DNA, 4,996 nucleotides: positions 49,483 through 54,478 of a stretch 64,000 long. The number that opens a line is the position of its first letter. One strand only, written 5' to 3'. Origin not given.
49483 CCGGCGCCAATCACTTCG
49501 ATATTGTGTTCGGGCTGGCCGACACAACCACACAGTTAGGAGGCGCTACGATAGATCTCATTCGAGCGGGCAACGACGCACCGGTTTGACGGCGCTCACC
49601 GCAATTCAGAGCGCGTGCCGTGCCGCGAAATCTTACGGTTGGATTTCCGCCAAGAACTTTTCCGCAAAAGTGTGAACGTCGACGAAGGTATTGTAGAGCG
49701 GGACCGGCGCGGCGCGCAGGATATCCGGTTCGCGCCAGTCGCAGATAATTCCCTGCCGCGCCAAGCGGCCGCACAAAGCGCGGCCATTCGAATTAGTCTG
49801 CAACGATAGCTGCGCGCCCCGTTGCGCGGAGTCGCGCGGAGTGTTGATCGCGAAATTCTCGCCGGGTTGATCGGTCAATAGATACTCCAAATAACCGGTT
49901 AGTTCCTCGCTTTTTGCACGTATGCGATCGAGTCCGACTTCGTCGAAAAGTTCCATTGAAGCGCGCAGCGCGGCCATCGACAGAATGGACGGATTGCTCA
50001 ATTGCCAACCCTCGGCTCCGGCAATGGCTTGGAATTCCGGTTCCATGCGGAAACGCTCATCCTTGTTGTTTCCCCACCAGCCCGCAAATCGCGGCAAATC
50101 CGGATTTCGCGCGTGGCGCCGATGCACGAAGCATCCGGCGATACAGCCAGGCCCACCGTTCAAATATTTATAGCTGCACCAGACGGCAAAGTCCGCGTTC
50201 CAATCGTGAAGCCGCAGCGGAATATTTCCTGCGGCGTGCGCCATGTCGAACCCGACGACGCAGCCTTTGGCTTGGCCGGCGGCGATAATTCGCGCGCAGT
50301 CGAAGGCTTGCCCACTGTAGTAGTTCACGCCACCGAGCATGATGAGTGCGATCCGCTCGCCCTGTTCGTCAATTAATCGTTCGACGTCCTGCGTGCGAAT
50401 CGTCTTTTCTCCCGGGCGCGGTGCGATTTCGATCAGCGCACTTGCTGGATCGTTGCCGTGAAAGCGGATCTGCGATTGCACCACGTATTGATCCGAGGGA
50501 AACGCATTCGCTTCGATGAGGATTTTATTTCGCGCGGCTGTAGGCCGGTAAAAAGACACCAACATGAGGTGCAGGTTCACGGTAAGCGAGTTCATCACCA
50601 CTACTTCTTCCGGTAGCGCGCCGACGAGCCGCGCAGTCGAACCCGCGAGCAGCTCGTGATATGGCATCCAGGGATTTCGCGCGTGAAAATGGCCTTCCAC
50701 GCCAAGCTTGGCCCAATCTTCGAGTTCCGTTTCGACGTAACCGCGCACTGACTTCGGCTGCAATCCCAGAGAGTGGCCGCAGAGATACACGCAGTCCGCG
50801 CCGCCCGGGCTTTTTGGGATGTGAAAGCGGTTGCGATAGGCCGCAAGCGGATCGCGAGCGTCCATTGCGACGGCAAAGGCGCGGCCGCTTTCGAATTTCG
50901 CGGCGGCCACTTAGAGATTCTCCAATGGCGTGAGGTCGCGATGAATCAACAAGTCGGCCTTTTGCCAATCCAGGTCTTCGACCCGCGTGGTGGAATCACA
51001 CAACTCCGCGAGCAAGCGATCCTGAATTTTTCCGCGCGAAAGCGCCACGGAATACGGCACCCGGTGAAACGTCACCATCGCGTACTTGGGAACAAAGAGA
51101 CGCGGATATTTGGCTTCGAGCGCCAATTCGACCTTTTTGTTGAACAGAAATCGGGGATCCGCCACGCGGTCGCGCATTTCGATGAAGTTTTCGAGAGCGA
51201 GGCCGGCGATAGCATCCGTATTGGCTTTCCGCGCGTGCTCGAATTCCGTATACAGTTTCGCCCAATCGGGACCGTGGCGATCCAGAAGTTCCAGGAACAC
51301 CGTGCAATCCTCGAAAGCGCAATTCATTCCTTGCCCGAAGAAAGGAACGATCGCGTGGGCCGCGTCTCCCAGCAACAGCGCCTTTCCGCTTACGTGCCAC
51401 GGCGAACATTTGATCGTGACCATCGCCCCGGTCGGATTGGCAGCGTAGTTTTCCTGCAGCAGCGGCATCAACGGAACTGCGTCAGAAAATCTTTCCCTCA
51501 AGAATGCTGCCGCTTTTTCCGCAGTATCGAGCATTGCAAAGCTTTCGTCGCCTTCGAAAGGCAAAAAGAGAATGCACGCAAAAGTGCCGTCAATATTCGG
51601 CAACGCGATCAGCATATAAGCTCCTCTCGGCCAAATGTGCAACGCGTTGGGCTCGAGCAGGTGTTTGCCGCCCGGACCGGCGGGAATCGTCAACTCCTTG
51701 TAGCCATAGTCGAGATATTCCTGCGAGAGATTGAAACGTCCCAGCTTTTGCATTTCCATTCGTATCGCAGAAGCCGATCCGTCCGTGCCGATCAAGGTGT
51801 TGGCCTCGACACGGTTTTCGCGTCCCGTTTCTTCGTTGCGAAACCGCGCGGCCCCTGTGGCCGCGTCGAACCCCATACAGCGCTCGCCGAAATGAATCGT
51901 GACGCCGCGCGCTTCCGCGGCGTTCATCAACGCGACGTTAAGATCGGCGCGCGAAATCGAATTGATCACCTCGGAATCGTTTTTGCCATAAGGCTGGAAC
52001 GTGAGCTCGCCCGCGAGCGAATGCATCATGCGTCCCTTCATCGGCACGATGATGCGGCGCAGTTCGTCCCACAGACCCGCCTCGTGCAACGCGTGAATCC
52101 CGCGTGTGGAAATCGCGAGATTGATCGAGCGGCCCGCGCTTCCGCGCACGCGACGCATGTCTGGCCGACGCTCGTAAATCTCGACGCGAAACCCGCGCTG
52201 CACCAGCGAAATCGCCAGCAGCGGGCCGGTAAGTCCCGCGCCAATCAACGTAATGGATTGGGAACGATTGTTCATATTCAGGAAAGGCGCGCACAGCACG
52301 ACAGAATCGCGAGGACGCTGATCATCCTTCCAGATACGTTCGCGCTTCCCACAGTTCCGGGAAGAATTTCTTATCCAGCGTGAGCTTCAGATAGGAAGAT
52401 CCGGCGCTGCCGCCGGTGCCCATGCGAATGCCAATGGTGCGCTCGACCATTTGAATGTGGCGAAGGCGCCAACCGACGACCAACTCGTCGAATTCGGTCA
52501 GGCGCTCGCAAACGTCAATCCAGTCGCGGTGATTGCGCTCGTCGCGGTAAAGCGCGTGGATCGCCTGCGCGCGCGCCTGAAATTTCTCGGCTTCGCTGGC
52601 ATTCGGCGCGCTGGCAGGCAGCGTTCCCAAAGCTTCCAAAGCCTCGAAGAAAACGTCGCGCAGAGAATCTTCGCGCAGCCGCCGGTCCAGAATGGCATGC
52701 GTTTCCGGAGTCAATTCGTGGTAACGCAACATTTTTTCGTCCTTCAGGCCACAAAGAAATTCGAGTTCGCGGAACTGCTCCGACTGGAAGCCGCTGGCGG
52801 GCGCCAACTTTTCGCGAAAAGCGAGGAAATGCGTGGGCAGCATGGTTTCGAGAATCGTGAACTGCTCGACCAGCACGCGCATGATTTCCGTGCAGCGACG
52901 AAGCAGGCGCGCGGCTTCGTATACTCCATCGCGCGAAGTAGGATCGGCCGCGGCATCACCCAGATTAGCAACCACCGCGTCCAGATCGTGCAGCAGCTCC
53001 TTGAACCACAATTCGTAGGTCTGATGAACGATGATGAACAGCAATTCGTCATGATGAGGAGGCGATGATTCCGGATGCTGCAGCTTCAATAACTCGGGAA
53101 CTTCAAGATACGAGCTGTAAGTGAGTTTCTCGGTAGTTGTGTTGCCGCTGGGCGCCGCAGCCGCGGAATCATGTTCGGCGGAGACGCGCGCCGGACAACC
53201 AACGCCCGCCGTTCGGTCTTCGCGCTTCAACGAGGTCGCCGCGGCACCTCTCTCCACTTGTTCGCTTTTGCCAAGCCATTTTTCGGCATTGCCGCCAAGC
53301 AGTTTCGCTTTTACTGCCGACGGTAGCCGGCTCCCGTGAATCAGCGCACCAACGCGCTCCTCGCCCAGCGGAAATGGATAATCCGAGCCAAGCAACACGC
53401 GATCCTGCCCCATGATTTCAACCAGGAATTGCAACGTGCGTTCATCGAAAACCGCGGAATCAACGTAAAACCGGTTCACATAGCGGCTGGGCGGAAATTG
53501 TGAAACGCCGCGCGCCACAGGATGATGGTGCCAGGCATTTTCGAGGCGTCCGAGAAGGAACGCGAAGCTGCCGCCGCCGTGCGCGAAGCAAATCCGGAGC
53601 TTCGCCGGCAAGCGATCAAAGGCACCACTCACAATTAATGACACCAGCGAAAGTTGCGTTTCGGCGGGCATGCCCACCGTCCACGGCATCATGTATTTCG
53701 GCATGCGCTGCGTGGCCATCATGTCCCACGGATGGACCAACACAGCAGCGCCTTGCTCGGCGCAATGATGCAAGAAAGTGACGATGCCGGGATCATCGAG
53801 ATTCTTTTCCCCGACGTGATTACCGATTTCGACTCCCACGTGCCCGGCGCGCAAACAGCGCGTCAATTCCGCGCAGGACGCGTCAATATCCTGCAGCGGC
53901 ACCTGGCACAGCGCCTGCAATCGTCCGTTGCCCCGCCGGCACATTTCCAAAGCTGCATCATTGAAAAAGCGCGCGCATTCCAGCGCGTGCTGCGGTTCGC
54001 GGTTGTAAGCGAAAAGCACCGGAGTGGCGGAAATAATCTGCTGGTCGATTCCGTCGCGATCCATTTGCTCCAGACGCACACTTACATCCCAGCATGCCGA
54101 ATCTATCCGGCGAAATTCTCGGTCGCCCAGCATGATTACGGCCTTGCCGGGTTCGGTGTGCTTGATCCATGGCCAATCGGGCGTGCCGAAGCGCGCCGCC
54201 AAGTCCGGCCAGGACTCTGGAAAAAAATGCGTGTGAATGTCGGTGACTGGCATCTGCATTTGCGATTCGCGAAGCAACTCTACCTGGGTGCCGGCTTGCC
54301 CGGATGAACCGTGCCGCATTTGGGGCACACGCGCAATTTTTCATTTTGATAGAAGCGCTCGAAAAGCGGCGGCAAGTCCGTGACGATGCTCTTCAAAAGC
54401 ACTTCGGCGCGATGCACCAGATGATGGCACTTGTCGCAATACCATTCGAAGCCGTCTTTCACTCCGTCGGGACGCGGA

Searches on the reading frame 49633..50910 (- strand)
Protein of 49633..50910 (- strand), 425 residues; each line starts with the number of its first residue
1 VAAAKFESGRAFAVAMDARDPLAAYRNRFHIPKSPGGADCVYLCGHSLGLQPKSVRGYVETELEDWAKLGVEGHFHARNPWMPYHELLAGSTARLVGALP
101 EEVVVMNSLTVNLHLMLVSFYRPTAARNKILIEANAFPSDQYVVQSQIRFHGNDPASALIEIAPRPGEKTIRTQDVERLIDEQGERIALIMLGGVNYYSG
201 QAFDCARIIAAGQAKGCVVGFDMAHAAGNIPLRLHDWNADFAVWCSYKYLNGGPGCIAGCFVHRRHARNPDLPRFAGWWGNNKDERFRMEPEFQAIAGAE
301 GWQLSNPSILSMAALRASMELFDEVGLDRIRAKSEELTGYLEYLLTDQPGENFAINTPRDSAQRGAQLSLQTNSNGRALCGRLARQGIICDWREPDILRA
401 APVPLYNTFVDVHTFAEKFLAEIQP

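Call 43: search_protein_families(library=pfam, proteins=[window:49633-50910:-], max_evalue=0.001)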
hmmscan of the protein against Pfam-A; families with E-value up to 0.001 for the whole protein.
window:49633-50910:- (425 aa): 2 families
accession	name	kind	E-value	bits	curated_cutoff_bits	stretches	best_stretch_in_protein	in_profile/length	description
PF22580.2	KYNU_C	-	1.5e-25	89.5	27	1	330-417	1-88/90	Kynureninase C-terminal domain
PF00266.25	Aminotran_5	-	1.1e-13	51.4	21.5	1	51-360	11-306/371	Aminotransferase class-V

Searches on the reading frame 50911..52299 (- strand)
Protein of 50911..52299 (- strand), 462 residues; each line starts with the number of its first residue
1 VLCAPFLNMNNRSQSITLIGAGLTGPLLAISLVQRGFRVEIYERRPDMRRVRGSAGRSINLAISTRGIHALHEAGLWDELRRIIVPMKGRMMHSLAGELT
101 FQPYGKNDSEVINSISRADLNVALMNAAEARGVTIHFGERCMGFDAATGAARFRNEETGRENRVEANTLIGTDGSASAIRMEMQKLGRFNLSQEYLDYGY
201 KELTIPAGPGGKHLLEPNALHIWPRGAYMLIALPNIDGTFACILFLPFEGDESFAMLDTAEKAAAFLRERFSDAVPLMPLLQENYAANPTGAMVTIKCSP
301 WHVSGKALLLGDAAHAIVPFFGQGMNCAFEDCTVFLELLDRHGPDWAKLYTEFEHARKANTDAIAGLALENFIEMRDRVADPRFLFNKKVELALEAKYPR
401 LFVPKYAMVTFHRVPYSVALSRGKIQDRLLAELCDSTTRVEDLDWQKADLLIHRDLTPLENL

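Call 43: search_protein_families(library=pfam, proteins=[window:50911-52299:-], max_evalue=0.001)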
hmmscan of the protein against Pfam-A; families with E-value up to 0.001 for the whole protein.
window:50911-52299:- (462 aa): 4 families
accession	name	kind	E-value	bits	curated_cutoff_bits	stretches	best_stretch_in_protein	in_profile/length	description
PF01494.25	FAD_binding_3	-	2.6e-22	80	22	1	17-333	5-312/349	FAD binding domain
PF01266.30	DAO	-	7.3e-07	29.5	27.9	0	118-178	149-207/353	FAD dependent oxidoreductase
PF13450.12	NAD_binding_8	-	0.00028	21.6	21.9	1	19-47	2-30/68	NAD(P)-binding Rossmann-like domain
PF07992.20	Pyr_redox_2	-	0.00077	19.4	26.1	0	9-73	138-203/291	Pyridine nucleotide-disulphide oxidoreductase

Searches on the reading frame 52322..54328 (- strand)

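Call 43: search_protein_families(library=pfam, proteins=[window:52322-54328:-], max_evalue=0.001)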
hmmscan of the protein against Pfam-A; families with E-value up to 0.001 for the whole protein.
window:52322-54328:- (668 aa): 2 families
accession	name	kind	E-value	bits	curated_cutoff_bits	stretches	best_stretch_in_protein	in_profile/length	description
PF03301.18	Trp_dioxygenase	-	4.5e-58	197.7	34.9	2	400-538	13-151/346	Tryptophan 2,3-dioxygenase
PF04909.20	Amidohydro_2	-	1.6e-35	123.7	26.4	1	30-353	2-288/289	Amidohydrolase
